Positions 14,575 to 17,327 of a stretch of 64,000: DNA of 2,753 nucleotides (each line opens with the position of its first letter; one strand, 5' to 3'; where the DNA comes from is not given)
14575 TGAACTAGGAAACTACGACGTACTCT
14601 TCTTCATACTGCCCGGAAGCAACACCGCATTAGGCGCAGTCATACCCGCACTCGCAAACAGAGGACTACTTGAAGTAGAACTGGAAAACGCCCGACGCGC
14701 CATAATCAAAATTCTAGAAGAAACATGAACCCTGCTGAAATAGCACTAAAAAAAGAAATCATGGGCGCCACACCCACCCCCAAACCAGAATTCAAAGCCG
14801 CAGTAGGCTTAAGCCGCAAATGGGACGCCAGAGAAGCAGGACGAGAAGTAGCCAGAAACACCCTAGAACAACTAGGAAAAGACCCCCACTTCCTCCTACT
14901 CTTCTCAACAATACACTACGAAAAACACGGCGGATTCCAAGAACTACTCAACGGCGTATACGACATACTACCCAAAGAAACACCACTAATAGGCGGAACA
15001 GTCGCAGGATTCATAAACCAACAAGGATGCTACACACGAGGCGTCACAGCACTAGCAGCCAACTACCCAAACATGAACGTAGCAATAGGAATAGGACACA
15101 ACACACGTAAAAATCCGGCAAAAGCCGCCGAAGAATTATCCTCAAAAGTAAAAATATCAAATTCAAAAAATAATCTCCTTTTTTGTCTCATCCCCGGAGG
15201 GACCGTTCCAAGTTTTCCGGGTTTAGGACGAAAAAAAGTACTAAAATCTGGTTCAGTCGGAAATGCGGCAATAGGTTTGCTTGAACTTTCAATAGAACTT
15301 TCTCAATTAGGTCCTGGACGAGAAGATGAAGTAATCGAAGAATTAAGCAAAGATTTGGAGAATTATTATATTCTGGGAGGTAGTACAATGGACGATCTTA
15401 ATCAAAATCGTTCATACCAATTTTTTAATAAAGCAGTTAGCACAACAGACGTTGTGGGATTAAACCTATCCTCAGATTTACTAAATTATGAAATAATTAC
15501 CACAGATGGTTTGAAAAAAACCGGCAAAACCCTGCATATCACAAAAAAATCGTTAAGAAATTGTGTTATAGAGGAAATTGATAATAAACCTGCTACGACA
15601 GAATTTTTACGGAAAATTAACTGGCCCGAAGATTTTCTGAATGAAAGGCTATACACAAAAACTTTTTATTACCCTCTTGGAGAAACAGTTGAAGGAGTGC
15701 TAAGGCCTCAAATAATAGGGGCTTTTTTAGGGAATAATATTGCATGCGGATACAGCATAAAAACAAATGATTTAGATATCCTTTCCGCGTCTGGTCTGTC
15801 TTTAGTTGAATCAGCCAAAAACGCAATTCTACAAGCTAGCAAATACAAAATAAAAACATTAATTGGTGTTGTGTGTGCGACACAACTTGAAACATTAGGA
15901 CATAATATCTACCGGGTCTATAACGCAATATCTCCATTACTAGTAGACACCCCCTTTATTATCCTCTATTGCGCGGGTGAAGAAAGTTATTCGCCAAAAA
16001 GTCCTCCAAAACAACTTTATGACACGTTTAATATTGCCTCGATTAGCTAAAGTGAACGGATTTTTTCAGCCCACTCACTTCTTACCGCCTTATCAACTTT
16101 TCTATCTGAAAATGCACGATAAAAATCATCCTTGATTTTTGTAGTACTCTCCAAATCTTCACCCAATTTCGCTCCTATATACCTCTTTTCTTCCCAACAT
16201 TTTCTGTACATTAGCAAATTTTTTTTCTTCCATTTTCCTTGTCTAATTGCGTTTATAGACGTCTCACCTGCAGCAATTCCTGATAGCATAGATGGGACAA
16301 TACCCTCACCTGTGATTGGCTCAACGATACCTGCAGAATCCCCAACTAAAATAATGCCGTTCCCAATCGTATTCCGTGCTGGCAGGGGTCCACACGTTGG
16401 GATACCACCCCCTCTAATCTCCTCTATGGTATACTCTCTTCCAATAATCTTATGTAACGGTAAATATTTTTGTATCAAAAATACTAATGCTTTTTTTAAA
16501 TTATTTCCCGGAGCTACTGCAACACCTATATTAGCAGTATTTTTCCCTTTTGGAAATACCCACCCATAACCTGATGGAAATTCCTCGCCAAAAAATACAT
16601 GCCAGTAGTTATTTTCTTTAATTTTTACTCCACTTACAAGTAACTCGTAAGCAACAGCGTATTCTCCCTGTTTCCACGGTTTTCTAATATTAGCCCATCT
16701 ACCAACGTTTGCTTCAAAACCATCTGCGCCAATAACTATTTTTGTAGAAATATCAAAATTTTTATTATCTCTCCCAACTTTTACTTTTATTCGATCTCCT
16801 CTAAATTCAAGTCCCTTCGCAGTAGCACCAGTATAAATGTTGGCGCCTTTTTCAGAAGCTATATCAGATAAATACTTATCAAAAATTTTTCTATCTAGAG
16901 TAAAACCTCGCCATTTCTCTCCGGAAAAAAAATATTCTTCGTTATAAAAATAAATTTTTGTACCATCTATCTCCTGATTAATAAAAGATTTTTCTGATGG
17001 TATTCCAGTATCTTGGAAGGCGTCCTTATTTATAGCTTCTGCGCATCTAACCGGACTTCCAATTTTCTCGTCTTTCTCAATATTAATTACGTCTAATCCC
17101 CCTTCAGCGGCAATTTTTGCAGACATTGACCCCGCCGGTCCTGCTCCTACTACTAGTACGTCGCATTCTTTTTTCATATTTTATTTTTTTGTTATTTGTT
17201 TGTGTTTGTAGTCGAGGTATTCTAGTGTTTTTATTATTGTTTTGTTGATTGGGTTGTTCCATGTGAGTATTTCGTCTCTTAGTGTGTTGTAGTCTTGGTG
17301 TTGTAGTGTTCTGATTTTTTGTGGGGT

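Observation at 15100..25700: ~10.5-kb low-GC tract that begins inside the FIST gene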

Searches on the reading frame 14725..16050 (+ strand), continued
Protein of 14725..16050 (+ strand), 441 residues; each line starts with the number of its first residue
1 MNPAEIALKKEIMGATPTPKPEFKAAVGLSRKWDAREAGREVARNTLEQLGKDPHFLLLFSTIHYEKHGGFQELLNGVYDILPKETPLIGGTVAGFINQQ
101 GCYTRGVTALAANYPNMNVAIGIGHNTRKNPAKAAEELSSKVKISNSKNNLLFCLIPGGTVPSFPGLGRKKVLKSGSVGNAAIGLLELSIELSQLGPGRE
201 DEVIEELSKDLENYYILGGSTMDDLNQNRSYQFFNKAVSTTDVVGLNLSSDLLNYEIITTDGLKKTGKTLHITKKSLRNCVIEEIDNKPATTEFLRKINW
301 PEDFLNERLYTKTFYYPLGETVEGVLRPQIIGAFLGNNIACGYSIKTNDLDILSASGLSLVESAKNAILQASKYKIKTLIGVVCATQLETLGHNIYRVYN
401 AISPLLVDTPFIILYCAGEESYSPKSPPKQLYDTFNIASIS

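Call 33: find_encoding_contigs(protein=P0016, flank=10000, max_places=3)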
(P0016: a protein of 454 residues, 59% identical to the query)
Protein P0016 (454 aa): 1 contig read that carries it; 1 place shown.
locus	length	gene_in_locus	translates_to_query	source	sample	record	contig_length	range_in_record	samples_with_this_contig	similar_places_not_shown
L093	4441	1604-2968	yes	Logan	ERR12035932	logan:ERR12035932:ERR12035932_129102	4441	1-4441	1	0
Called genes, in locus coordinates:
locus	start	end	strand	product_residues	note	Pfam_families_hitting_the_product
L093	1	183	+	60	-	?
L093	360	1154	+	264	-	PF03796:DnaB_C (faint), PF06745:ATPase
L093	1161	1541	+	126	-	-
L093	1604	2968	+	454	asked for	PF08495:FIST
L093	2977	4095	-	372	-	PF00890:FAD_binding_2 (weak), PF01266:DAO (faint), PF01494:FAD_binding_3, PF03486:HI0933_like (weak), PF05834:Lycopene_cycl (weak), PF12831:FAD_oxidored, PF04820:Trp_halogenase (weak), PF22578:GGR_cat, +1 more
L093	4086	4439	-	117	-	?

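Call 39: find_encoding_contigs(protein=P0033, flank=10000, max_places=3)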
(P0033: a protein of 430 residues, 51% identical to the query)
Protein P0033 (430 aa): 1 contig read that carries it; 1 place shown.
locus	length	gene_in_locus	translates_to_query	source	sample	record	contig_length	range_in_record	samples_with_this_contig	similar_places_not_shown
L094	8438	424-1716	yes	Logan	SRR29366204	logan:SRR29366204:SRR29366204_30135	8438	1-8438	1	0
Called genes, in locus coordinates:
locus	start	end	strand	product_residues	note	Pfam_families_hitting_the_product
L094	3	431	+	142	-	?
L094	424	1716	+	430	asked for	PF08495:FIST, PF10442:FIST_C (faint)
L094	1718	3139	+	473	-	PF02310:B12-binding, PF04055:Radical_SAM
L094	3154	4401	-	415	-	PF02830:V4R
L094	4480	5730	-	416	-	PF00890:FAD_binding_2 (weak), PF01266:DAO (faint), PF07992:Pyr_redox_2 (weak), PF12831:FAD_oxidored, PF13450:NAD_binding_8 (weak), PF01494:FAD_binding_3, PF22578:GGR_cat (weak)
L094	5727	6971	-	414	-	PF02830:V4R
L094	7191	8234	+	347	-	PF05977:MFS_3, PF07690:MFS_1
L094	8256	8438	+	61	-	?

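Call 40: find_encoding_contigs(protein=P0045, flank=10000, max_places=3)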
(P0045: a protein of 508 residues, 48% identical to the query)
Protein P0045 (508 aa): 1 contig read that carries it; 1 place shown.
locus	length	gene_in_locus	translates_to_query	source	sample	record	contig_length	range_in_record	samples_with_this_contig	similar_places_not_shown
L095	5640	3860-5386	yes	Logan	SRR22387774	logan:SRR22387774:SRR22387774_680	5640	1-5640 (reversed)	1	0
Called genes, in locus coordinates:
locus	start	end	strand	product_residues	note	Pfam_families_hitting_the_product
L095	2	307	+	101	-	?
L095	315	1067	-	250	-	PF08843:AbiEii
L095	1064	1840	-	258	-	PF13338:AbiEi_4 (weak)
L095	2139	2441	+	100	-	PF01909:NTP_transf_2, PF18765:Polbeta (weak)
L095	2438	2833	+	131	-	PF05168:HEPN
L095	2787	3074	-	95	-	-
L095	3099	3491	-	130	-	PF05168:HEPN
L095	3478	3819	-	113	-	PF01909:NTP_transf_2, PF18765:Polbeta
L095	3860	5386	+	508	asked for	PF08495:FIST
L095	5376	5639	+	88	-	?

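Call 83: search_solved_structures(query=window:14725-16047:+, max_evalue=0.01)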
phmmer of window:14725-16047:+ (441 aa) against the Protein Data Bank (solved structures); distinct sequences matched with E-value up to 0.01: 0.

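Call 86: predict_structure(alignment_id=A1)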
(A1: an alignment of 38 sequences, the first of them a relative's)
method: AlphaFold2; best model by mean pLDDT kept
length: 441 residues; sequences in the alignment: 38
mean_pLDDT: 91.6   pTM: 0.90
mean pLDDT of the five models: 91.6, 90.0, 88.8, 80.3, 77.5
residues with pLDDT >= 90: 303; 70-90: 126; 50-70: 12; < 50: 0
segments of 3 or more residues with pLDDT < 50: none
pLDDT, mean of each block of 10 residues (from residue 1): 71 70 96 96 98 98 86 97 97 96 95 97 95 97 88 95 80 87 85 86 96 97 86 96 97 96 92 94 97 94 85 74 89 91 92 92 96 95 91 92 93 94 94 94 96
secondary structure, 60 per line:
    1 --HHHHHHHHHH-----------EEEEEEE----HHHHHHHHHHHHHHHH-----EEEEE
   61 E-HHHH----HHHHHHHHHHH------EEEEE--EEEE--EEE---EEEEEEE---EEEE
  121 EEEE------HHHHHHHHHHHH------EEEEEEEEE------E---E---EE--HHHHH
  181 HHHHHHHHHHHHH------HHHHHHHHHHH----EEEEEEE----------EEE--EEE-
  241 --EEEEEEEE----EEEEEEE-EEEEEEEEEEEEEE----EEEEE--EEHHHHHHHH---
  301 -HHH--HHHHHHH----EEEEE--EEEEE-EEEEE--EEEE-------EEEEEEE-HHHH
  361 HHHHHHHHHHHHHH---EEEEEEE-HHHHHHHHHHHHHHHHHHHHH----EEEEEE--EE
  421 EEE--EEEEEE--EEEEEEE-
elements in order: H3-12 E24-30 H35-50 E56-61 H63-66 H71-81 E88-92 E95-98 E101-103 E107-113 E117-124 H131-142 E149-157 H176-193 H200-210 E215-221 E232-234 E237-239 E243-250 E255-261 E263-276 E281-285 H290-297 H307-313 E318-322 E325-329 E331-335 E338-341 E349-355 H357-374 E378-384 H386-406 E411-416 E419-423 E426-431 E434-440
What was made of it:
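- On Mosaic gene produced by homologous recombination: AlphaFold2 mean pLDDT 91.6 (call 86).
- Checked: The FIST protein is collinear and intact, and its AlphaFold2 model has mean pLDDT 91.6 (call 86).
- The full-length protein gives a confident AlphaFold2 model (call 86).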

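Call 88: fold_search(model_id=the predicted structure, library=pdb)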
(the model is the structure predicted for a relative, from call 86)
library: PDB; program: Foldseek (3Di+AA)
matches with E <= 10: 674; with E <= 0.001: 24
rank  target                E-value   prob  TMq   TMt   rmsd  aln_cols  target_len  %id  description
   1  8ua6_C                2.4e-09  1.00  0.45  0.51   9.5       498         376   11  Cryo-EM Structure of SCF-FBOX22-BACH1BTB (released 2024-11-06)
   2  8ua3_C                2.5e-09  1.00  0.44  0.57   8.1       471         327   10  Cryo-EM Structure of FBOX22-BACH1BTB (released 2024-11-06)
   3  8s7d_D                3.1e-08  1.00  0.47  0.58   8.6       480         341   10  Cryo-EM structure of SKP1-FBXO22 in complex with a BACH1 BTB dimer at 3.2A resolution (released 2024-12-11)
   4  8s7e_B                2.8e-07  1.00  0.42  0.54   8.9       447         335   11  Cryo-EM structure of SKP1-FBXO22 (released 2024-12-11)
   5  5hy4_F                6.3e-07  1.00  0.37  0.45  11.8       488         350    9  Structure-function analysis of functionally diverse members of the cyclic amide hydrolase family of Toblerone fold enz (released 2017-02-01)
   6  5hy0_C                1.3e-06  1.00  0.33  0.38  13.0       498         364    9  orotic acid hydrolase (released 2017-02-01)
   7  6dhj_G                2.2e-06  1.00  0.26  0.30   9.2       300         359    8  Crystal structures of cyanuric acid hydrolase from Moorella thermoacetica (released 2019-06-26)
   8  5hy4_A                2.6e-06  1.00  0.36  0.42  12.5       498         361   10  Structure-function analysis of functionally diverse members of the cyclic amide hydrolase family of Toblerone fold enz (released 2017-02-01)
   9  6buo_D                3.6e-06  1.00  0.32  0.37  11.1       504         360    9  Crystal structures of cyanuric acid hydrolase from Moorella thermoacetica (released 2019-06-12)
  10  6dhj_C                6.8e-06  1.00  0.33  0.38  11.3       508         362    9  Crystal structures of cyanuric acid hydrolase from Moorella thermoacetica (released 2019-06-26)
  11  6bum_A                7.2e-06  1.00  0.32  0.37  11.2       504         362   10  Crystal structures of cyanuric acid hydrolase from Moorella thermoacetica (released 2019-06-12)
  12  6bup_A                1.1e-05  1.00  0.33  0.37  11.1       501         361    9  Crystal structures of cyanuric acid hydrolase from Moorella thermoacetica complexed with cyanuric acid (released 2019-06-12)
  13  6dhj_D                1.2e-05  1.00  0.27  0.31   8.8       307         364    9  Crystal structures of cyanuric acid hydrolase from Moorella thermoacetica (released 2019-06-26)
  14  6dhj_B                1.3e-05  1.00  0.34  0.40   9.7       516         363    8  Crystal structures of cyanuric acid hydrolase from Moorella thermoacetica (released 2019-06-26)
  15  5hy4_G                1.5e-05  1.00  0.34  0.42  12.7       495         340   10  Structure-function analysis of functionally diverse members of the cyclic amide hydrolase family of Toblerone fold enz (released 2017-02-01)
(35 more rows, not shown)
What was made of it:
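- Closest known: FIST-domain sensor proteins. Same: The best structural matches of the model are FBXO22 FIST domains, followed by Toblerone-fold cyclic amide hydrolases (call 88).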

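Call 92: find_related_loci(query=A1, collection=viral_contigs, flank=5000)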
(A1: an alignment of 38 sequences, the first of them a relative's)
Query A1 (441 aa) in viral_contigs; peptide patterns used: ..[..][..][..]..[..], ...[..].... (x = any residue, [..] = any of these).
45 stretches matched a pattern, but none encodes a relative of the query by tblastn (E <= 1e-3).
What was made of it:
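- On Horizontally acquired genomic island (compositional/operational definition): No relative on viral contigs (call 92).
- Tried and rejected: The viral-contig scan found no carrier (call 92).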

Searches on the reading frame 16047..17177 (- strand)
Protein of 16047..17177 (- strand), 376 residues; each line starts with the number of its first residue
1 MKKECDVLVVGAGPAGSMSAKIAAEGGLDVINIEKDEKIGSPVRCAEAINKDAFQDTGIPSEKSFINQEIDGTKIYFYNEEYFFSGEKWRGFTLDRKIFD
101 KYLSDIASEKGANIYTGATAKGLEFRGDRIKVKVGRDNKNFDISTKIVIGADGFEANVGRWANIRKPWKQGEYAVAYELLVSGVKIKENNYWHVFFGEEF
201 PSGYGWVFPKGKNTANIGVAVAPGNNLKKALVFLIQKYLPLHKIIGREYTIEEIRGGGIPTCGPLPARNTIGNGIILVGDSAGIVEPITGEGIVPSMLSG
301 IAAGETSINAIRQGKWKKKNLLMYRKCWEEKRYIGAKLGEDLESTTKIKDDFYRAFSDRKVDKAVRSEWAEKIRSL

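Call 8: search_protein_families(library=pfam, proteins=[window:16047-17177:-])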
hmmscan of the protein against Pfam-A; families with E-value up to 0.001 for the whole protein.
window:16047-17177:- (376 aa): 9 families
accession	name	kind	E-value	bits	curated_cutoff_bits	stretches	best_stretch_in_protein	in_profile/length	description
PF01494.25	FAD_binding_3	-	2.4e-14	53.8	22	1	4-293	1-304/349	FAD binding domain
PF22578.2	GGR_cat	-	6e-13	48.9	27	1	174-247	3-76/88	Geranylgeranyl reductase catalytic domain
PF12831.13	FAD_oxidored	-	4.5e-07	29.9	27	1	6-153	1-145/416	FAD dependent oxidoreductase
PF01266.30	DAO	-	5.5e-06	26.6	27.9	0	6-40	1-35/353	FAD dependent oxidoreductase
PF07992.20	Pyr_redox_2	-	1.6e-05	24.9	26.1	0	6-41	2-36/291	Pyridine nucleotide-disulphide oxidoreductase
PF03486.20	HI0933_like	-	1.6e-05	24.9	50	1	6-44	2-40/244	HI0933-like protein Rossmann domain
PF05834.18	Lycopene_cycl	-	2.1e-05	24.3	23.4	0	6-157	1-145/380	Lycopene cyclase protein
PF00890.30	FAD_binding_2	-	4.7e-05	23.2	20.4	1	6-47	1-42/414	FAD binding domain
PF04820.20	Trp_halogenase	-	0.00063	19.1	21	0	91-156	152-215/458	Tryptophan halogenase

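Call 9: search_protein_families(library=ncbifam, proteins=[window:16047-17177:-])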
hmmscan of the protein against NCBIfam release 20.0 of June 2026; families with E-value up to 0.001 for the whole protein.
window:16047-17177:- (376 aa): 55 families (the best 25 are shown)
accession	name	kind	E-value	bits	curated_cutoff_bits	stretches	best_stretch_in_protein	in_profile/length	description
TIGR02032.1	GG-red-SF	subfamily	9.2e-61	206.1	158.8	1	6-306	2-296/297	geranylgeranyl reductase family protein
NF041160.1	DGGPL_Thplmales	equivalog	2.4e-54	184.8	780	1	4-329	3-332/396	digeranylgeranylglycerophospholipid reductase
NF041080.1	DGGGPL_reductase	equivalog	2.9e-45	154.9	580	1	6-331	3-335/447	digeranylgeranylglycerophospholipid reductase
TIGR02023.1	BchP-ChlP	subfamily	1.3e-33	116.6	343.3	1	6-331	2-320/388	geranylgeranyl diphosphate reductase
NF045655.1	MkRedMenJ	equivalog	3.8e-19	68.9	700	1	1-305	1-313/406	menaquinone reductase MenJ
NF041385.1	Dggglyphlred_Halo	equivalog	2.3e-17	62.6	700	1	1-331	1-339/405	digeranylgeranylglycerophospholipid reductase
NF049967.1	QhpG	equivalog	1.6e-16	60.3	240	1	7-315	1-293/423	flavin-dependent monooxygenase QhpG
TIGR02028.1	ChlP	equivalog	2.1e-14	53.1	505.3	1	7-331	3-330/398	geranylgeranyl reductase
NF008519.0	PRK11445.1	equivalog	6.5e-13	48.6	303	1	4-299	3-292/355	FAD-binding protein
NF007450.0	PRK10015.1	subfamily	1.8e-11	43.4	466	1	4-183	5-191/429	FAD-dependent oxidoreductase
NF038171.1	maturase_LodB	equivalog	3.4e-10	39.6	400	1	6-164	1-169/361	lysine-epsilon-oxidase maturase LodB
NF007542.0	PRK10157.1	subfamily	8.6e-10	37.9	610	1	6-175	7-183/428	FAD-dependent oxidoreductase FixC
NF004835.0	PRK06185.1-4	equivalog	2.2e-09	36.6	601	0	4-37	10-43/411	FAD-dependent oxidoreductase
NF005951.1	PRK08020.1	equivalog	3.9e-09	35.8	590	1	91-297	103-302/388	3-demethoxyubiquinol 3-hydroxylase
TIGR01988.1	Ubi-OHases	subfamily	1.3e-08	34.1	224.65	0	104-172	115-182/387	ubiquinone biosynthesis hydroxylase, UbiH/UbiF/VisC/COQ6 family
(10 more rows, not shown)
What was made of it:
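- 16047..17177 (-): Cassette part 2: GGR1, a geranylgeranyl-reductase-family paralogue convergent on FIST (stop codons overlap by 4 nt). TIGR02032 206 bits, above the 158.8 cut-off (call 9).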

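Call 64: find_homologous_proteins(query=window:16050-17177:-, max_evalue=1e-40)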
Query window:16050-17177:- (376 aa): 1956 proteins with E <= 1e-40 among 8000 candidates; the best 120 are listed.
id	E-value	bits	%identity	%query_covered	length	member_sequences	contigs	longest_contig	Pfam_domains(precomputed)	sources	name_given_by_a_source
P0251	1.2e-251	853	100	100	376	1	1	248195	PF01266.31,PF22578.3,PF07992.21,PF03486.21,PF05834.19,PF01494.26,PF12831.14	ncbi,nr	ncbi:Digeranylgeranylglycerophospholipid reductase [uncultured archaeon]|nr:Digeranylgeranylglycerop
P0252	1.6e-120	421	52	94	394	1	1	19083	PF01266.31,PF22578.3,PF13450.13,PF00890.31,PF07992.21,PF00070.34,PF03486.21,PF04820.21,PF05834.19,PF01494.26,PF12831.14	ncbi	-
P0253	1.0e-119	418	51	98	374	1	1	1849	PF22578.3,PF00890.31,PF07992.21,PF03486.21,PF05834.19,PF01494.26,PF12831.14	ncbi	-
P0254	7.7e-118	412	52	98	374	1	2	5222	PF01946.24,PF01266.31,PF22578.3,PF13450.13,PF00890.31,PF07992.21,PF03486.21,PF04820.21,PF05834.19,PF01494.26,PF12831.14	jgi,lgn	jgi:digeranylgeranylglycerophospholipid reductase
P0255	1.0e-117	412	50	98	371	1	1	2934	PF01266.31,PF22578.3,PF13450.13,PF00890.31,PF07992.21,PF03486.21,PF04820.21,PF05834.19,PF01494.26,PF12831.14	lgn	-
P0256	1.3e-117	411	52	99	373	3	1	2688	PF01946.24,PF01266.31,PF22578.3,PF00890.31,PF07992.21,PF00070.34,PF03486.21,PF04820.21,PF05834.19,PF01494.26,PF12831.14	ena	-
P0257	9.9e-117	408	51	99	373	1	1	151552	PF22578.3,PF13450.13,PF07992.21,PF00070.34,PF03486.21,PF05834.19,PF01494.26,PF12831.14,PF01946.24,PF01266.31,PF00890.31,PF13738.13,PF04820.21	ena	-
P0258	4.7e-116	406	51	99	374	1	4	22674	PF01946.24,PF01266.31,PF22578.3,PF13450.13,PF00890.31,PF07992.21,PF03486.21,PF04820.21,PF05834.19,PF01494.26,PF12831.14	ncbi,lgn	-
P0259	1.7e-115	404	52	97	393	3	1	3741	PF22578.3,PF13450.13,PF07992.21,PF00070.34,PF03486.21,PF05834.19,PF01494.26,PF12831.14,PF01946.24,PF01266.31,PF00890.31,PF04820.21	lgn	-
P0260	1.7e-115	404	51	97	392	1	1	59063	PF01266.31,PF22578.3,PF03486.21,PF01494.26,PF12831.14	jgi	jgi:digeranylgeranylglycerophospholipid reductase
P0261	3.7e-115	403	49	99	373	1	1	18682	PF01266.31,PF22578.3,PF00890.31,PF07992.21,PF00070.34,PF03486.21,PF04820.21,PF05834.19,PF01494.26,PF12831.14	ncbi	-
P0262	6.9e-115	402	51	98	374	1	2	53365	PF01266.31,PF22578.3,PF07992.21,PF03486.21,PF04820.21,PF05834.19,PF01494.26,PF12831.14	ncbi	-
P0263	2.6e-114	400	51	97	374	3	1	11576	PF01266.31,PF22578.3,PF07992.21,PF03486.21,PF04820.21,PF05834.19,PF01494.26,PF12831.14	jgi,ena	-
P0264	3.0e-113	397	53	97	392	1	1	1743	PF22578.3,PF13450.13,PF07992.21,PF00070.34,PF03486.21,PF05834.19,PF01494.26,PF12831.14,PF01266.31,PF00890.31,PF13738.13,PF04820.21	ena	-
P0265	4.8e-113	396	51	97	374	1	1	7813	PF01266.31,PF22578.3,PF07992.21,PF03486.21,PF04820.21,PF05834.19,PF01494.26,PF12831.14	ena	-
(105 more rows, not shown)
